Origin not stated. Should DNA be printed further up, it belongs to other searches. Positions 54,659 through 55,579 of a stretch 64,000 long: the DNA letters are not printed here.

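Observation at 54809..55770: Panacea (DUF4065) antitoxin-like gene with a tightly linked downstream small gene: candidate toxin-antitoxin pair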

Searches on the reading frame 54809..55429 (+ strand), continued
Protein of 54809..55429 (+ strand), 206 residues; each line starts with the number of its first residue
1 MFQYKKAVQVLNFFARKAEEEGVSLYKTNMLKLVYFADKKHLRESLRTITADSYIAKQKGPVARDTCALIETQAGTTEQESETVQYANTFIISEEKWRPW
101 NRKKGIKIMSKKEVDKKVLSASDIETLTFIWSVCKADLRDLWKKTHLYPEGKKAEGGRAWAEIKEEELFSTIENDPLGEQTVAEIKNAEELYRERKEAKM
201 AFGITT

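Call 71: fold_search(model_id=the predicted structure, library=pdb)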
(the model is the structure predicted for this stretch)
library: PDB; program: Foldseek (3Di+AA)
matches with E <= 10: 119; with E <= 0.001: 0
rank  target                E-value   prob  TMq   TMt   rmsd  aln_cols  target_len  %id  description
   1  6ux2_B                1.9e-01  0.05  0.15  0.07  16.9       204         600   12  Crystal structure of ZIKV RdRp in complex with STAT2 (released 2020-07-08)
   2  5u0c_G                5.2e-01  0.04  0.15  0.06  17.0       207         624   12  Structure of Zika virus NS5 RNA polymerase domain (released 2017-03-29)
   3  5u0c_A                5.5e-01  0.03  0.12  0.05  17.1       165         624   14  Structure of Zika virus NS5 RNA polymerase domain (released 2017-03-29)
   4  2j7u                  8.2e-01  0.02  0.11  0.05  17.4       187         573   13  Dengue virus NS5 RNA dependent RNA polymerase domain (released 2007-03-13)
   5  7d6n_J                9.2e-01  0.03  0.12  0.05  14.9       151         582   14  Crystal structure of tick-borne encephalitis virus RNA-dependent RNA polymerase (released 2020-12-23)
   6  5u0c_D                9.2e-01  0.03  0.12  0.06  17.1       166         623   16  Structure of Zika virus NS5 RNA polymerase domain (released 2017-03-29)
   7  7hkc                  9.7e-01  0.03  0.13  0.07  16.2       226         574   12  Group deposition for crystallographic fragment screening of the NS5 RNA-dependent RNA polymerase from Dengue virus serot (released 2024-10-30)
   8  2e1n_A                1.1e+00  0.06  0.14  0.22  17.1       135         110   12  Crystal structure of the Cyanobacterium circadian clock modifier Pex (released 2006-11-28)
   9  3l7w                  1.1e+00  0.04  0.12  0.21  14.5       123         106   10  The Crystal Structure of smu.1704 from Streptococcus mutans UA159 (released 2010-12-08)
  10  6j00                  1.1e+00  0.01  0.09  0.05  16.9       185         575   16  The RNA-dependent RNA polymerase domain of dengue 3 NS5 (released 2019-12-25)
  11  3ncv_B                1.7e+00  0.03  0.14  0.15  17.1       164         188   12  NgoL (released 2010-12-08)
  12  3ncv_A                1.7e+00  0.02  0.11  0.12  17.1       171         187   12  NgoL (released 2010-12-08)
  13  1mc0                  1.8e+00  0.06  0.19  0.13  14.3       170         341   13  Regulatory Segment of Mouse 3',5'-Cyclic Nucleotide Phosphodiesterase 2A, Containing the GAF A and GAF B Domains (released 2002-10-02)
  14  1kvn_MODEL_1_A        1.8e+00  0.03  0.13  0.19   7.6        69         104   23  Solution Structure Of Protein SRP19 Of The Arhaeoglobus fulgidus Signal Recognition Particle, 10 Structures (released 2002-03-20)
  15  9sro_G                1.8e+00  0.02  0.12  0.15  11.0        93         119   22  Cryo-EM structure of SKM-70S ribosomal stalled complex in the rotated state with hybrid tRNAs (released 2026-02-18)
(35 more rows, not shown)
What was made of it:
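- Tried and rejected: Foldseek of the PanA model against PDB: nothing meaningful, best E 0.19 and TM <= 0.27 (call 71).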

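Call 77: search_protein_families(library=phrogs, proteins=[window:54809-55426:+], max_evalue=0.1)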
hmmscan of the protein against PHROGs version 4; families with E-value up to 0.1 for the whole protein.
window:54809-55426:+ (206 aa): 2 families
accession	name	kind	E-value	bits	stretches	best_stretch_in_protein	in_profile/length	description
phrog_1281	-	unknown function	5e-13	50.2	1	2-191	5-170/195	-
phrog_10390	-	unknown function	0.012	16.2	1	6-86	150-226/299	-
